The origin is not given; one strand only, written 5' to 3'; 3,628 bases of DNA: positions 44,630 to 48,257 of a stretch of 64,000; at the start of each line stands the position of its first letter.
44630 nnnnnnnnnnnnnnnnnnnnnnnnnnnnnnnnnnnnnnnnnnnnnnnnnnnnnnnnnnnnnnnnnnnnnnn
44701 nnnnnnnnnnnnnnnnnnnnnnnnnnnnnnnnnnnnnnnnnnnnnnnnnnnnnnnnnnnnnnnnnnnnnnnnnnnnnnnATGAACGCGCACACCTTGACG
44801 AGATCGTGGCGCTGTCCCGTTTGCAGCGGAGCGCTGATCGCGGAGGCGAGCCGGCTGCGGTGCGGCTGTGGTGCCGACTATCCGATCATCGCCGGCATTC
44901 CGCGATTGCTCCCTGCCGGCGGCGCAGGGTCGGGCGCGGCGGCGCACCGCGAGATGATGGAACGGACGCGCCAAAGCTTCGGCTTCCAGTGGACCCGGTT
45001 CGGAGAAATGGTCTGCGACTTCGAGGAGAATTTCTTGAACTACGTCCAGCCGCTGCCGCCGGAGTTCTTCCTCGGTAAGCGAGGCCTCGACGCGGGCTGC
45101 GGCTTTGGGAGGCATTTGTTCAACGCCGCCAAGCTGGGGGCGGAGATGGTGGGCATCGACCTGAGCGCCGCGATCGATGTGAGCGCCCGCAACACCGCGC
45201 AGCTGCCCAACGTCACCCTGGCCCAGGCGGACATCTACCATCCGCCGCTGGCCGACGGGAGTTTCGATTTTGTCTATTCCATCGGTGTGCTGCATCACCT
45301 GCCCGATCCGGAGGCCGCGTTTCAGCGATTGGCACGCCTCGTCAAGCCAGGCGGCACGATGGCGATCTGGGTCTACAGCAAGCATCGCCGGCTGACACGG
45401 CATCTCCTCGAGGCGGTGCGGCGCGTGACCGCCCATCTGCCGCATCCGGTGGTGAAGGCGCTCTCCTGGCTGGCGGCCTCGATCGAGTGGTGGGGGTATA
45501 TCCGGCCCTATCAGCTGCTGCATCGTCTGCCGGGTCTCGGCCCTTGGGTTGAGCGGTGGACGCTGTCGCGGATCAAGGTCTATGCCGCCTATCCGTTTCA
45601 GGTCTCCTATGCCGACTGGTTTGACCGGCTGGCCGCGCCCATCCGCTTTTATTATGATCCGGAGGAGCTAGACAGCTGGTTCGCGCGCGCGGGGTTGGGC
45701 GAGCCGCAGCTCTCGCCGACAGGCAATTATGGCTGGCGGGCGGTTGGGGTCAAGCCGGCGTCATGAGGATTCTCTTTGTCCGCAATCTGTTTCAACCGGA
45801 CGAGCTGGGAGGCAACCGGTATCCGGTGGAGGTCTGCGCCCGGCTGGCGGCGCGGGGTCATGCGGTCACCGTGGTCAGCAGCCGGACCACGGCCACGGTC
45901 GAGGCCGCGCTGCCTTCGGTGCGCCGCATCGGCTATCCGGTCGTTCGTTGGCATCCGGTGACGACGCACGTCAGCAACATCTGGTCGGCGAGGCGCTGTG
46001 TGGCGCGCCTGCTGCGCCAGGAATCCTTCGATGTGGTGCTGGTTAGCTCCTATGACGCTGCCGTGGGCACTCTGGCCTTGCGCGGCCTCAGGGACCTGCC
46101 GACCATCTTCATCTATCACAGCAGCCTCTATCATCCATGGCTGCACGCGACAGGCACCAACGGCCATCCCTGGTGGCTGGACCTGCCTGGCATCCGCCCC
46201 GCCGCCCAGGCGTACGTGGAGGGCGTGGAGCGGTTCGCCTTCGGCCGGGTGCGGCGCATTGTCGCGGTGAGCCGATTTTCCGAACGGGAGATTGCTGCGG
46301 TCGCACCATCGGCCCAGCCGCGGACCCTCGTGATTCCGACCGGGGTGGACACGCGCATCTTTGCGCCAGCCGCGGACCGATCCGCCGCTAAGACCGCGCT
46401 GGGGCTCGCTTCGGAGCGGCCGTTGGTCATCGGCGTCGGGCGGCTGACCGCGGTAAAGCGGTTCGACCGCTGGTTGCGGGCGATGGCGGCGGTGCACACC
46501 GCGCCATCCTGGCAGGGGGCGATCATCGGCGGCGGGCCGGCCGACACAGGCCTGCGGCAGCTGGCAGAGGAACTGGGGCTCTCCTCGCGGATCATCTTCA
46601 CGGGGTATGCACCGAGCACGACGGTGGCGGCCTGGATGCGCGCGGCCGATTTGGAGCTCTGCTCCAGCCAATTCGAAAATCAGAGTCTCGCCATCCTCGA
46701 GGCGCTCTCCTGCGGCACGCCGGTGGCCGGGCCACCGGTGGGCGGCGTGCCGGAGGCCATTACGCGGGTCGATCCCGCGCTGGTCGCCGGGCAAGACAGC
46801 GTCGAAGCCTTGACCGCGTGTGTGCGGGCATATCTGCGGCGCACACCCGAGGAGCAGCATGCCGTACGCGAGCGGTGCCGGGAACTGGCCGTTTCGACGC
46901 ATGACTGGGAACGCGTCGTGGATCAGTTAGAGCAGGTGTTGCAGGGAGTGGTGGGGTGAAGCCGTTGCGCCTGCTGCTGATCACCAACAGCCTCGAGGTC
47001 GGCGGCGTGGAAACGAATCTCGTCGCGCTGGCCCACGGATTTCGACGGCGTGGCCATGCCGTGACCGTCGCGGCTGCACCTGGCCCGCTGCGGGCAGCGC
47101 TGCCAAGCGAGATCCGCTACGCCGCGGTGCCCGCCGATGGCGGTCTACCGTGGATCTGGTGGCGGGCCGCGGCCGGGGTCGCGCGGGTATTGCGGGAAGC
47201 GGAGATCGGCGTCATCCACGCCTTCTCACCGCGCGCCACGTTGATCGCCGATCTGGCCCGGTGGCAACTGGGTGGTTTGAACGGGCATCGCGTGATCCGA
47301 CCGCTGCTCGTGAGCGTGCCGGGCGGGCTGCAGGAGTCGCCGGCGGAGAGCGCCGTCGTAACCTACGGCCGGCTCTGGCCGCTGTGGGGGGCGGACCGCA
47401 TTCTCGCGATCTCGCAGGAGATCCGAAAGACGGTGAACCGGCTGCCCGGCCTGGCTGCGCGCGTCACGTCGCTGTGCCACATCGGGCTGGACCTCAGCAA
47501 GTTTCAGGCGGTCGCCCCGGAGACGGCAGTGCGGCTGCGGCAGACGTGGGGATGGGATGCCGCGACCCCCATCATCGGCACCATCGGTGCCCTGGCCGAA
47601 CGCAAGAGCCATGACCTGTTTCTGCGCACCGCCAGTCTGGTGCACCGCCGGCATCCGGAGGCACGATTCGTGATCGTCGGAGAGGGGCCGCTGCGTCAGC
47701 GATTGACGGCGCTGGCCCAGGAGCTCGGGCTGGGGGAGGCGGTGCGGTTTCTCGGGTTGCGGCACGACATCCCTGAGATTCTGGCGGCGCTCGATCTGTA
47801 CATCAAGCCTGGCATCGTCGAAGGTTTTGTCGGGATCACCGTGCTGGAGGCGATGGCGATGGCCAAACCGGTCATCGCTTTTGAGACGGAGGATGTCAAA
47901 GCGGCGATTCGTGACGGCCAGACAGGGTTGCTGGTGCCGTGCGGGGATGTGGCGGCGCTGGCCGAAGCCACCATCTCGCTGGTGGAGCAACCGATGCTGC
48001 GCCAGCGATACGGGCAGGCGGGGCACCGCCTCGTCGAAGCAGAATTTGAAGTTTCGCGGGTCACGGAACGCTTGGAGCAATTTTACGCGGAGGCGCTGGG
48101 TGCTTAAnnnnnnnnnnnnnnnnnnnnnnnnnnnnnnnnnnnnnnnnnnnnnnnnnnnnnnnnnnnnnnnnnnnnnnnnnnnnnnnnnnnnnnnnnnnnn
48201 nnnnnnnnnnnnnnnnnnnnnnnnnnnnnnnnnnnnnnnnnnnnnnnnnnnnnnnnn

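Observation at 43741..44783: DUF4330-like protein followed by a 149-aa Trp/Arg-rich two-TM protein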

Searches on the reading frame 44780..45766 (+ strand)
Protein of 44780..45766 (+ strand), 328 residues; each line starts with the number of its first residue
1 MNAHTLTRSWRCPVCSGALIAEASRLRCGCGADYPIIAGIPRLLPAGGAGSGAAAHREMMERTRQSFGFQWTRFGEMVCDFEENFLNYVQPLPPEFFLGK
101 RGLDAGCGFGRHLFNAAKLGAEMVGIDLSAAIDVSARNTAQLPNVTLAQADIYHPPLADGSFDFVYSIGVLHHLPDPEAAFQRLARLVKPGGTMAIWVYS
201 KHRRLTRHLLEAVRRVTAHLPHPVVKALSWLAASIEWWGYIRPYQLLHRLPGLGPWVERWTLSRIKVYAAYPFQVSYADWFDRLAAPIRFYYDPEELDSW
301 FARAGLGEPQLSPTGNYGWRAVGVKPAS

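Call 4: search_protein_families(library=pfam, proteins=[window:44780-45766:+], max_evalue=1)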
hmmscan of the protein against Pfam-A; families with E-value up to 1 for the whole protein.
window:44780-45766:+ (328 aa): 12 families
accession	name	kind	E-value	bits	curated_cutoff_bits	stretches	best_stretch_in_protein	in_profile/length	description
PF08241.18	Methyltransf_11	-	1.6e-24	86.7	21.2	1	103-196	1-95/95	Methyltransferase domain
PF13649.12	Methyltransf_25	-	5.7e-21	75.5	27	1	103-192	2-97/97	Methyltransferase domain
PF13489.12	Methyltransf_23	-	5.6e-20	72.2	27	1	88-232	12-154/164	Methyltransferase domain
PF13847.12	Methyltransf_31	-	4.1e-19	69.1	27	1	100-211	5-124/145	Methyltransferase domain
PF08242.18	Methyltransf_12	-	4.7e-18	66.2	30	1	103-193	1-97/98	Methyltransferase domain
PF02353.26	CMAS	-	4.2e-06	26.7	27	1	99-199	63-167/273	Mycolic acid cyclopropane synthetase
PF01209.24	Ubie_methyltran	-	0.00014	21.7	20.1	1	102-202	51-157/233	ubiE/COQ5 methyltransferase family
PF08003.17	Methyltransf_9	-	0.00018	21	23.8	1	99-195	116-216/315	Protein of unknown function (DUF1698)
PF05724.17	TPMT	-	0.077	13.1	26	0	100-154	39-108/218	Thiopurine S-methyltransferase (TPMT)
PF05175.20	MTS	-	0.15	12.1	23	1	92-173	27-110/170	Methyltransferase small domain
PF07671.16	DUF1601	-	0.18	12.1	25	1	197-215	5-23/37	Protein of unknown function (DUF1601)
PF21302.3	Zn_ribbon_RlmA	-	0.6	10.6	27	1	11-29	2-20/44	RlmA, N-terminal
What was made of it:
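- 44780..45766 (+): Downstream gene: a soluble 328-aa class I SAM methyltransferase with an N-terminal CxxC...CxC zinc-ribbon-like segment. It has no TM segment. Methyltransf_11 1.6e-24 (call 4).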

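Call 29: find_related_loci(query=A4, collection=genome_contigs, flank=6000)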
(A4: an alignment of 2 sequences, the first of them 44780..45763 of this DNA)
Query A4 (328 aa) in genome_contigs; peptide patterns used: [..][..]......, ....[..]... (x = any residue, [..] = any of these).
39 stretches matched a pattern; 3 encode a relative of the query (tblastn E <= 1e-3); 3 distinct loci.
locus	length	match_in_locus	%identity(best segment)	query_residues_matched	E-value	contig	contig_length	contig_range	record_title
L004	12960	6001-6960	54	26-325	1e-108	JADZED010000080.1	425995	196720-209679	MAG: Acidobacteria bacterium isolate SJ808 c_000001834519, whole genome shotgun sequence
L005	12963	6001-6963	33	12-308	8e-43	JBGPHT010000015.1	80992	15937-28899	MAG: Bryobacteraceae bacterium isolate OBJ_0618_7090110_351 k141_629874_length_80992_cov_29.0087, whole genome shotgun s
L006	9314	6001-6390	31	65-195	1e-7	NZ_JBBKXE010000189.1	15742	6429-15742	MAG: Hyphomonas sp. isolate metabat_bins.189 k119_4027441, whole genome shotgun sequence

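Call 32: find_related_loci(query=A4, collection=metagenome_contigs, flank=5000)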
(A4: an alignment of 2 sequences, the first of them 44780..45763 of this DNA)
Query A4 (328 aa) in metagenome_contigs; peptide patterns used: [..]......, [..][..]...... (x = any residue, [..] = any of these).
115 stretches matched a pattern; 4 encode a relative of the query (tblastn E <= 1e-3); 4 distinct loci.
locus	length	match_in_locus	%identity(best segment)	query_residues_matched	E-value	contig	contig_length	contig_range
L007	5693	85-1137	49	6-325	1e-108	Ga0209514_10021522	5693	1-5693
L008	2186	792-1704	34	12-308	8e-36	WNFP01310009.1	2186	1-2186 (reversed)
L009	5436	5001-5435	48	1-112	2e-33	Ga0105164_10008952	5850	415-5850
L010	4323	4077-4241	34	145-202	3e-6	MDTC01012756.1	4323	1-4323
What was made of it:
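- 44780..45766 (+): 54% to L004 (call 29) and 49% to L007 (call 32).
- Tried and rejected: Scans with the methyltransferase alignment gave outgroups only (calls 29, 32).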

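Call 44: search_protein_families(library=ncbifam, proteins=[window:44780-45763:+], max_evalue=0.1)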
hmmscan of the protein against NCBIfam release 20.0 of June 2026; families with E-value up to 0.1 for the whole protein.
window:44780-45763:+ (328 aa): 42 families (the best 25 are shown)
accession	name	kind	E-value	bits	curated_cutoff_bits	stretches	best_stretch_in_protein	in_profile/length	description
NF045667.1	MTase_DVU1556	equivalog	6.8e-15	55.1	155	1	99-196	23-119/213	DVU_1556 family methyltransferase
TIGR02072.1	BioC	equivalog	6.7e-11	42.5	184.95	1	100-197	36-133/244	malonyl-ACP O-methyltransferase BioC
NF047649.1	MTase_UXPK_star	exception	7.3e-11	41.6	460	1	99-195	78-180/283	methyltransferase/UXPK-star double selenoprotein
NF041537.1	ArsM_AhpD_UU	exception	1.1e-10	40.9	510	1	99-196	77-180/345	arsenite methyltransferase/AhpD domain selenoprotein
NF040539.1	AST_met_ArsM_2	exception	3.7e-10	40.1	240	1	100-194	58-161/262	putative arsinothricin biosynthesis methyltransferase ArsM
NF041536.1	ArsM_DUF2284_UU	exception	3.8e-10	38.7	575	1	99-196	77-180/459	arsenite methyltransferase/DUF2284 domain selenoprotein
NF043040.1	corrin_prot_MT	hypoth_equivalog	1.8e-09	37.3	180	1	99-219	42-170/216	corrinoid protein-associated methyltransferase CpaM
NF007610.0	PRK10258.1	equivalog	3.1e-09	36.5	342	1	102-196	46-138/251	malonyl-ACP O-methyltransferase BioC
NF001241.0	PRK00216.1-2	equivalog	3.2e-09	36.8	327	1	99-238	52-194/231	demethylmenaquinone methyltransferase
NF008823.0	PRK11873.1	subfamily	4.2e-09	36.3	263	1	99-196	78-181/272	arsenite methyltransferase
TIGR01983.1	UbiG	equivalog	9.4e-09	34.9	102.95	1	97-196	48-151/228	bifunctional 2-polyprenyl-6-hydroxyphenol methylase/3-demethylubiquinol 3-O-methyltransferase UbiG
NF002463.0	PRK01683.1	equivalog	1.2e-08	34.8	297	1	103-211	36-143/258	trans-aconitate 2-methyltransferase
TIGR04290.1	meth_Rta_06860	hypoth_equivalog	1.2e-08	34.7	300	1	78-185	29-139/226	TIGR04290 family methyltransferase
TIGR02021.1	BchM-ChlM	equivalog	2.2e-08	33.8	158.9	1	92-189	48-148/218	magnesium protoporphyrin IX methyltransferase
NF011650.0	PRK15068.1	equivalog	2.2e-08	33.3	209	1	99-194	123-223/324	tRNA 5-methoxyuridine(34)/uridine 5-oxyacetic acid(34) synthase CmoB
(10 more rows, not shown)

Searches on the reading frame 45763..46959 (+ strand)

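Call 35: search_protein_families(library=pfam, proteins=[window:45763-46959:+], max_evalue=0.0001)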
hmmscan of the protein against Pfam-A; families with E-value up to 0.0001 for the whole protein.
window:45763-46959:+ (398 aa): 5 families
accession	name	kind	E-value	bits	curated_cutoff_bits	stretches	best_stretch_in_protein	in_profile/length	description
PF00534.26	Glycos_transf_1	-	6.1e-25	88.2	26.4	1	208-371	4-168/172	Glycosyl transferases group 1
PF13692.12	Glyco_trans_1_4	-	5e-24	85.6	27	1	220-358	2-140/142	Glycosyl transferases group 1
PF13439.12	Glyco_transf_4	-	3.7e-22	79.6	28.5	1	16-197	3-168/170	Glycosyltransferase Family 4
PF13579.12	Glyco_trans_4_4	-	5.4e-14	53.3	29.7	1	16-194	2-158/158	Glycosyl transferase 4-like domain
PF13524.12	Glyco_trans_1_2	-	3.3e-08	34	25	1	248-390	13-143/144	Glycosyl transferase-like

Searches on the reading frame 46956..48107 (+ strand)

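Call 35: search_protein_families(library=pfam, proteins=[window:46956-48107:+], max_evalue=0.0001)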
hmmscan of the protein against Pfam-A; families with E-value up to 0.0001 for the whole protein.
window:46956-48107:+ (383 aa): 5 families
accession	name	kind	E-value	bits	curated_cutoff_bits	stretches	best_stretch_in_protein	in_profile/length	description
PF00534.26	Glycos_transf_1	-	1.2e-34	119.7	26.4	1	195-356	6-169/172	Glycosyl transferases group 1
PF13692.12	Glyco_trans_1_4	-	2.8e-34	118.9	27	1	205-344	2-141/142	Glycosyl transferases group 1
PF13439.12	Glyco_transf_4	-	1.4e-11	45.2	28.5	1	15-180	1-168/170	Glycosyltransferase Family 4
PF13579.12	Glyco_trans_4_4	-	7.3e-11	43.1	29.7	1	16-171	1-153/158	Glycosyl transferase 4-like domain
PF13524.12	Glyco_trans_1_2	-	5.8e-05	23.5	25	0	231-374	10-143/144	Glycosyl transferase-like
